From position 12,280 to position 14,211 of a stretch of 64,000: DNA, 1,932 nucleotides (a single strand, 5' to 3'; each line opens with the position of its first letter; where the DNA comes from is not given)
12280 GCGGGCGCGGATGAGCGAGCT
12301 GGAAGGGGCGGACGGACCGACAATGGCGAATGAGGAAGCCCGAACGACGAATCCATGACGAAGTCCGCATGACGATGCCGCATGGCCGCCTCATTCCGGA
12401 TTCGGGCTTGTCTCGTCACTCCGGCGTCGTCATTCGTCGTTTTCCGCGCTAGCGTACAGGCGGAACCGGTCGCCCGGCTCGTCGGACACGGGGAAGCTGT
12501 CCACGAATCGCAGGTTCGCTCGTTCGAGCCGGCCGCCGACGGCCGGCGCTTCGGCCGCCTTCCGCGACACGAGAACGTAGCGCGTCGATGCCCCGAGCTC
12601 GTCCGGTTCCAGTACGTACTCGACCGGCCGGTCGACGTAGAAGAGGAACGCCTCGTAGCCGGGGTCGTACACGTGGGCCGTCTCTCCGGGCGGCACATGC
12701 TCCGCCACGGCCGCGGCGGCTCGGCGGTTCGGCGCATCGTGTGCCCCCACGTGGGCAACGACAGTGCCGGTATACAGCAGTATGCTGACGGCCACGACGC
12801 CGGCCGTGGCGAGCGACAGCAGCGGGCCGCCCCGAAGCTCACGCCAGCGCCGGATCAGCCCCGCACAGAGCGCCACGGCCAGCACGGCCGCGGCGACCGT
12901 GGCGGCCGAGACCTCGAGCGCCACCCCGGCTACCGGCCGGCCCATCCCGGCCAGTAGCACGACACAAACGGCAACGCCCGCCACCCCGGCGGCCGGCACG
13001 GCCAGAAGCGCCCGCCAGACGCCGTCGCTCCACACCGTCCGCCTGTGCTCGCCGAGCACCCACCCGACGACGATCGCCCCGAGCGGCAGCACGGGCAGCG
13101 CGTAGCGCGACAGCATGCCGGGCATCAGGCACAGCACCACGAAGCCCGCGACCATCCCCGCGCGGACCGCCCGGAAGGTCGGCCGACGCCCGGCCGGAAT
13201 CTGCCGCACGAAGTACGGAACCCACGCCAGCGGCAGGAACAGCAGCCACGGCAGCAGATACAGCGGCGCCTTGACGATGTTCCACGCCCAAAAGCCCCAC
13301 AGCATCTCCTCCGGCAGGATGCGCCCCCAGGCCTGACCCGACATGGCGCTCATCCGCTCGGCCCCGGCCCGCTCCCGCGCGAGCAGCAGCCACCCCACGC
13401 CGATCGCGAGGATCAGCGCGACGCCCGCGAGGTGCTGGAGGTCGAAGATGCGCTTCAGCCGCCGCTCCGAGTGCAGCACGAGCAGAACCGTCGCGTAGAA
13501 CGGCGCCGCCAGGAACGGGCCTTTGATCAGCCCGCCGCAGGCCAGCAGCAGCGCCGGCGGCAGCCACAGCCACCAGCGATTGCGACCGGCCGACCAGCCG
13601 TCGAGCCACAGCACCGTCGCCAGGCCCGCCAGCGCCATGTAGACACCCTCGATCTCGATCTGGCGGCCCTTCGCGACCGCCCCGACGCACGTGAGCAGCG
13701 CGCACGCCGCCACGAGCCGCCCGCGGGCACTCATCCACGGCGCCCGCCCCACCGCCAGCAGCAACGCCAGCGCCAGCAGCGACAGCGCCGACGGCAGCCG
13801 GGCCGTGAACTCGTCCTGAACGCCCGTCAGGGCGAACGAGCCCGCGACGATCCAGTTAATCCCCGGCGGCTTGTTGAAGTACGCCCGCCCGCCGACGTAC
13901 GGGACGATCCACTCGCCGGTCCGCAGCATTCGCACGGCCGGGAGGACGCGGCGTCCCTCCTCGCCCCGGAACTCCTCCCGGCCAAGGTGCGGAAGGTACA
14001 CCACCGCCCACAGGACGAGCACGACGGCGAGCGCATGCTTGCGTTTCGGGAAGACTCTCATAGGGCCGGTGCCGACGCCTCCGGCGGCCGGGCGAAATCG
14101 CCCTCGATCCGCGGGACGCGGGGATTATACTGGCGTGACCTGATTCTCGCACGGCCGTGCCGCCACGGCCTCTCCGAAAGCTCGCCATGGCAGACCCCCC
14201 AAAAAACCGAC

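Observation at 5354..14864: Compact envelope glycoconjugate-modification locus: two ArnT-like GT-C enzymes, GT2 + LAB_N, GT87, an EEP phosphoesterase and three CX5R phosphatases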

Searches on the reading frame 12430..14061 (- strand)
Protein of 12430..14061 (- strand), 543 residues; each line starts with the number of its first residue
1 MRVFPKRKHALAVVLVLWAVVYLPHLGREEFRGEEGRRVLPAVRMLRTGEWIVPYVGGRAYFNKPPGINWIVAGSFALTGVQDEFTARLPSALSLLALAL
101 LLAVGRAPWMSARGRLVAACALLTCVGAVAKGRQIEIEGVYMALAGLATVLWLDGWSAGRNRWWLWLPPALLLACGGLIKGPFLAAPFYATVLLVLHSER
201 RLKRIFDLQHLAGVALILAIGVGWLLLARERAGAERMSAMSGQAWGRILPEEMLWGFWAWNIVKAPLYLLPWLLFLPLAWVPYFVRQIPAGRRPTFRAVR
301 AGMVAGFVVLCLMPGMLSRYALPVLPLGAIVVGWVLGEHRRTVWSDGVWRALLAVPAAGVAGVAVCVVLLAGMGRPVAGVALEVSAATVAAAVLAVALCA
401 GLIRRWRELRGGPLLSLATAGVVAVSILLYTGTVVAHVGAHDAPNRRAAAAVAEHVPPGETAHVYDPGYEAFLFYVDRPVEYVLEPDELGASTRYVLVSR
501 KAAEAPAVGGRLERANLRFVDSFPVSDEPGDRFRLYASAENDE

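Call 6: search_protein_families(library=pfam, proteins=[window:12430-14061:-], max_evalue=0.01)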
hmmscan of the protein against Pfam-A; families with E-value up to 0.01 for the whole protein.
window:12430-14061:- (543 aa): 1 family
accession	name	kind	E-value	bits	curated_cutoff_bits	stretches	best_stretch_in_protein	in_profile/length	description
PF13231.12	PMT_2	-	1.8e-11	45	26.1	1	63-220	1-153/160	Dolichyl-phosphate-mannose-protein mannosyltransferase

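Call 12: search_protein_families(library=ncbifam, proteins=[window:12430-14061:-], max_evalue=0.01)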
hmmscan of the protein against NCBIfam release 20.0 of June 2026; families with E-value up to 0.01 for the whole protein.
window:12430-14061:- (543 aa): 1 family
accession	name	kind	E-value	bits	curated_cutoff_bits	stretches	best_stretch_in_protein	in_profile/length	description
NF009784.2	PRK13279.1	equivalog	1.8e-12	46.7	567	1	8-226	4-224/539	lipid IV(A) 4-amino-4-deoxy-L-arabinosyltransferase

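Call 32: find_homologous_proteins(query=window:12430-14061:-, max_evalue=1e-8)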
Query window:12430-14061:- (543 aa): 25 proteins with E <= 1e-8 among 8000 candidates.
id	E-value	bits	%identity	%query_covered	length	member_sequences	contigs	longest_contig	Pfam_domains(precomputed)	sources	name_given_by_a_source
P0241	0.0e+0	1194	100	100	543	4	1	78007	PF13231.13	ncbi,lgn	-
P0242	2.1e-120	421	44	99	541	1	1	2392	PF13231.13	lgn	-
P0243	5.2e-117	410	42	95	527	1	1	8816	PF13231.13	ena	-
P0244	3.7e-110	388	40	97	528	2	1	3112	PF13231.13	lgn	-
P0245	4.4e-108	381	40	96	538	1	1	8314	-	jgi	jgi:4-amino-4-deoxy-L-arabinose transferase-like glycosyltransferase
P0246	3.7e-106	374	42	89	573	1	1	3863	PF13231.13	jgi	jgi:4-amino-4-deoxy-L-arabinose transferase-like glycosyltransferase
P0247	8.3e-106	373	42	89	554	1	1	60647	PF13231.13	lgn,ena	-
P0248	1.4e-102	363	37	97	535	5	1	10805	PF13231.13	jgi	jgi:4-amino-4-deoxy-L-arabinose transferase-like glycosyltransferase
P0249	3.7e-97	345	36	97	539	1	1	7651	PF13231.13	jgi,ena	-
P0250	6.2e-95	337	38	97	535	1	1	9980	PF13231.13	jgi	jgi:4-amino-4-deoxy-L-arabinose transferase-like glycosyltransferase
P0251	1.3e-90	323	38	94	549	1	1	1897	PF13231.13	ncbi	-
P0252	1.2e-88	317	35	91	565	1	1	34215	PF13231.13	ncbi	-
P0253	1.9e-86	309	34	98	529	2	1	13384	PF13231.13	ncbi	-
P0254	3.6e-74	269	37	91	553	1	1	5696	PF02366.25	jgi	jgi:4-amino-4-deoxy-L-arabinose transferase-like glycosyltransferase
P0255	1.4e-67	247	36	92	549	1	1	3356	PF02366.25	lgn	-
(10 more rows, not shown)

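Call 33: find_encoding_contigs(protein=P0241, flank=3000, max_places=2)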
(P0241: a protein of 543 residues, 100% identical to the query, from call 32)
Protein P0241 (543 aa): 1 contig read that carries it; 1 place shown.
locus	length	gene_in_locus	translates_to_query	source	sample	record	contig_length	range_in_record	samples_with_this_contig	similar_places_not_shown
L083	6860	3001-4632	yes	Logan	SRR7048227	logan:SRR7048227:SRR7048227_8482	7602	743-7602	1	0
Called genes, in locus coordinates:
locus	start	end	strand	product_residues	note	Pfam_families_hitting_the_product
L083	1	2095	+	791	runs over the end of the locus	PF13709:DUF4159, PF14258:DUF4350 (faint), PF13709:DUF4159 (weak)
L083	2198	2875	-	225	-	PF00782:DSPc (weak)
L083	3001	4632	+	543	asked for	PF13231:PMT_2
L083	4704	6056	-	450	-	PF09594:GT87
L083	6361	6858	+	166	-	?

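Call 34: find_encoding_contigs(protein=P0247, flank=10000, max_places=2)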
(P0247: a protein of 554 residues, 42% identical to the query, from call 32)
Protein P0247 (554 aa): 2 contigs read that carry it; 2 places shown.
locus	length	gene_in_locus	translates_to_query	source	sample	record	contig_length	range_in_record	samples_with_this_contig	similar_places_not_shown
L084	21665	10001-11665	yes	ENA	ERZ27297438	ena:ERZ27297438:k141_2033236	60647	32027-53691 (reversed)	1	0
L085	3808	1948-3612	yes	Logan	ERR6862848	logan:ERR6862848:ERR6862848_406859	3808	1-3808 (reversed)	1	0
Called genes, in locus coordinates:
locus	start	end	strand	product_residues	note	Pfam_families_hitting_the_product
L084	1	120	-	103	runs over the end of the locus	-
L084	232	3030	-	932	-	PF00989:PAS (weak), PF08448:PAS_4, PF13426:PAS_9 (weak), PF08448:PAS_4 (weak), PF13426:PAS_9, PF07730:HisKA_3, PF02518:HATPase_c, PF00072:Response_reg, +2 more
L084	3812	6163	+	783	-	-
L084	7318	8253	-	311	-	PF02678:Pirin, PF05726:Pirin_C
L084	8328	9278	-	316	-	PF13145:Rotamase_2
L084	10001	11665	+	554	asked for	PF13231:PMT_2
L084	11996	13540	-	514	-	PF00089:Trypsin, PF13365:Trypsin_2, PF00595:PDZ, PF13180:PDZ_2, PF14685:PDZ_Tricorn (faint), PF17820:PDZ_6, PF13180:PDZ_2 (weak)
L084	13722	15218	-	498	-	PF00450:Peptidase_S10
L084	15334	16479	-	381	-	-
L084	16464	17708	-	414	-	PF00155:Aminotran_1_2, PF00266:Aminotran_5 (weak), PF01053:Cys_Met_Meta_PP (faint)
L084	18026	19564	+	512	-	PF03321:GH3, PF23571:GH3_M, PF23572:GH3_C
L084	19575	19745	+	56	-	-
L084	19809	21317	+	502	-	PF22848:ASD1_dom, PF06964:Alpha-L-AF_C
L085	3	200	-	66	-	?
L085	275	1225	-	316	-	PF13145:Rotamase_2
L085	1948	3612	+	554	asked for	PF13231:PMT_2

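Call 35: find_encoding_contigs(protein=P0252, flank=10000, max_places=2)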
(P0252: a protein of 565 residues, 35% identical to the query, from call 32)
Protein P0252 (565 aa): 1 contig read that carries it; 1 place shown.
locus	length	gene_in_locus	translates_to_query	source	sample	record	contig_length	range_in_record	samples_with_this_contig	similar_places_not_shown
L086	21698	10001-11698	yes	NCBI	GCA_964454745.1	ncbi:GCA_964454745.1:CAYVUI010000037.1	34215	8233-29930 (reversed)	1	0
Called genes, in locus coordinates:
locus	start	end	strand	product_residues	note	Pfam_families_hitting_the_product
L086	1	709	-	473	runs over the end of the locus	PF01011:PQQ (faint), PF13360:PQQ_2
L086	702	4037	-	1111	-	PF02687:FtsX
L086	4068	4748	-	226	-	PF00005:ABC_tran, PF13304:AAA_21 (faint)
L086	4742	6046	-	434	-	PF13579:Glyco_trans_4_4 (faint), PF13439:Glyco_transf_4, PF20706:GT4-conflict, PF00534:Glycos_transf_1, PF13692:Glyco_trans_1_4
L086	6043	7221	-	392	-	-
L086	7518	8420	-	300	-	PF03781:FGE-sulfatase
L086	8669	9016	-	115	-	PF07578:LAB_N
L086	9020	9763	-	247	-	PF00535:Glycos_transf_2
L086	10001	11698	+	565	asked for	PF13231:PMT_2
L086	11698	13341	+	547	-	-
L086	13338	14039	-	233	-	PF03162:Y_phosphatase2 (faint), PF13350:Y_phosphatase3 (weak), PF22741:PTP-NADK (weak), PF22784:PTP-SAK (weak), PF00782:DSPc (weak), PF22785:Tc-R-P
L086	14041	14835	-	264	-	PF00459:Inositol_P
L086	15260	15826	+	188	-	PF12728:HTH_17, PF00072:Response_reg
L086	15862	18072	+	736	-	PF08668:HDOD, PF00512:HisKA, PF13581:HATPase_c_2, PF02518:HATPase_c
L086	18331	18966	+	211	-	-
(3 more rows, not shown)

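Call 37: find_related_loci(query=A2, collection=metagenome_contigs, flank=7000)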
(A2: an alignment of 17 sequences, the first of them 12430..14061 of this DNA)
Query A2 (543 aa) in metagenome_contigs; peptide patterns used: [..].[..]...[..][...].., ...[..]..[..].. (x = any residue, [..] = any of these).
600 stretches matched a pattern (row limit reached: there are more); 486 encode a relative of the query (tblastn E <= 1e-3); the best 80 are kept; 80 distinct loci.
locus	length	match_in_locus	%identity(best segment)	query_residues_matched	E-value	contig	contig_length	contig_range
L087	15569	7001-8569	40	1-535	7e-115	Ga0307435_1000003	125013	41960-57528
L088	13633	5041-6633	41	6-534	2e-112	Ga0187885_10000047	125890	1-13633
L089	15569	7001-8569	40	1-535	7e-115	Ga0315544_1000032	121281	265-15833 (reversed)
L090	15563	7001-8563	37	3-535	2e-106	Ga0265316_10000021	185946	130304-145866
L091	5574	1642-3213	38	6-541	4e-106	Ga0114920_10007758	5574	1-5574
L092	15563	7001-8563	40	1-535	8e-106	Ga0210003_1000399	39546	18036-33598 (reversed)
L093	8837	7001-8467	41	5-504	2e-104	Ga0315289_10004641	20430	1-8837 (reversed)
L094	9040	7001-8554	35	6-535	6e-101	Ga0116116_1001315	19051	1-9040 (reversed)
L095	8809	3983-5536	36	6-535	5e-100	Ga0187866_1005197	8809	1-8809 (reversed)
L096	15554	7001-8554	36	6-535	4e-100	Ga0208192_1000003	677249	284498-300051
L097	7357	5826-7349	32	6-526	1e-87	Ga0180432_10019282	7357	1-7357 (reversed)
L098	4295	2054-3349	35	6-498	5e-76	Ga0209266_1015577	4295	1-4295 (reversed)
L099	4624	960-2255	35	6-498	1e-75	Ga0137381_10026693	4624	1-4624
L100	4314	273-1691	35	11-542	2e-74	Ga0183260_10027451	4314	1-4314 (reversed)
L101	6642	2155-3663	36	6-497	3e-74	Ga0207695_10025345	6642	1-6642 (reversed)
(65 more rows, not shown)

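Call 73: search_solved_structures(query=A2, max_evalue=0.01)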
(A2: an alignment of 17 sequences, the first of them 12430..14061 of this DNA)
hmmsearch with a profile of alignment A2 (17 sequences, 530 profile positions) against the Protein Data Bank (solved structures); distinct sequences matched with E-value up to 0.01: 1.
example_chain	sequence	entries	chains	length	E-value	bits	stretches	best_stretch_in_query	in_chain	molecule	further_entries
5ezm_A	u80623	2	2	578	1e-16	64.2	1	16-479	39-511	4-amino-4-deoxy-L-arabinose transferase or related glycosyltransferases of PMT family | 4-amino-4-deoxy-L-arabinose (L-Ara4N) transferase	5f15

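Call 92: search_protein_families(library=pfam, proteins=[L096:1765-3093:+, L096:3137-3928:+, L096:3929-5272:+, L096:5308-6981:+, L096:9834-10844:-, L096:10831-11715:-, L096:11712-12683:-, L096:12686-13627:-], max_evalue=0.001)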
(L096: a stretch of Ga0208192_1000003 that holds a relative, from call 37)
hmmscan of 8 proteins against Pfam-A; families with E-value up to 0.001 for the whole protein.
L096:1765-3093:+ (442 aa): 1 family
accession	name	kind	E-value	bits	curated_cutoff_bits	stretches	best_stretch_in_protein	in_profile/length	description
PF00682.25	HMGL-like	-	6.6e-25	88.4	29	1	44-316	2-257/260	HMGL-like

L096:3137-3928:+ (263 aa): 3 families
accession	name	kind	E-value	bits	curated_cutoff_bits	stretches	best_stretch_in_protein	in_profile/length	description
PF13419.12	HAD_2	-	1.4e-15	58.3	23.8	1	103-205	77-176/178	Haloacid dehalogenase-like hydrolase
PF00702.32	Hydrolase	-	1.6e-15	58.5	26.4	1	98-201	86-191/191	haloacid dehalogenase-like hydrolase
PF13242.12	Hydrolase_like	-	5.7e-11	42.6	22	1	161-206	2-47/75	HAD-hyrolase-like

L096:3929-5272:+ (447 aa): 1 family
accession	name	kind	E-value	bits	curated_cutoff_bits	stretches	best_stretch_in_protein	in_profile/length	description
PF00291.31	PALP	-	1.1e-50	173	35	1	86-408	2-295/295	Pyridoxal-phosphate dependent enzyme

L096:5308-6981:+ (557 aa): 1 family
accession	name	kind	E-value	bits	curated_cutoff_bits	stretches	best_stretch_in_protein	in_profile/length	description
PF13231.12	PMT_2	-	1.5e-14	55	26.1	1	68-230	2-157/160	Dolichyl-phosphate-mannose-protein mannosyltransferase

L096:9834-10844:- (336 aa): 3 families
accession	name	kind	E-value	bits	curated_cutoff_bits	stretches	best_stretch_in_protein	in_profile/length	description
PF00535.33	Glycos_transf_2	-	3.2e-32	112.2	23.3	1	19-181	1-166/168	Glycosyl transferase family 2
PF10111.15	Glyco_tranf_2_2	-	7.8e-07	29.3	27.3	1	19-110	1-92/276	Glycosyltransferase like family 2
PF13641.12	Glyco_tranf_2_3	-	2e-05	25.2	27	1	18-140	3-128/230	Glycosyltransferase like family 2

L096:10831-11715:- (294 aa): 1 family
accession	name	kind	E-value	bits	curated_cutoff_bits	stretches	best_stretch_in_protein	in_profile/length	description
PF04794.17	YdjC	-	5.4e-63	213.8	29.7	1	16-282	1-265/266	YdjC-like protein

L096:11712-12683:- (323 aa): 1 family
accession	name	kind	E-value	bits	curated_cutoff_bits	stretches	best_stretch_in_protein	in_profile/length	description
PF01040.23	UbiA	-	4.5e-29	101.9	34.2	1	31-277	3-232/250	UbiA prenyltransferase family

L096:12686-13627:- (313 aa): 2 families
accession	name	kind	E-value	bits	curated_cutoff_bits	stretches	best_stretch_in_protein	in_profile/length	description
PF01715.23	IPPT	-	8e-87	291.4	23.6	1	39-279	2-242/243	IPP transferase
PF01745.22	IPT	-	2.2e-07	31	20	1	4-53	2-51/233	Isopentenyl transferase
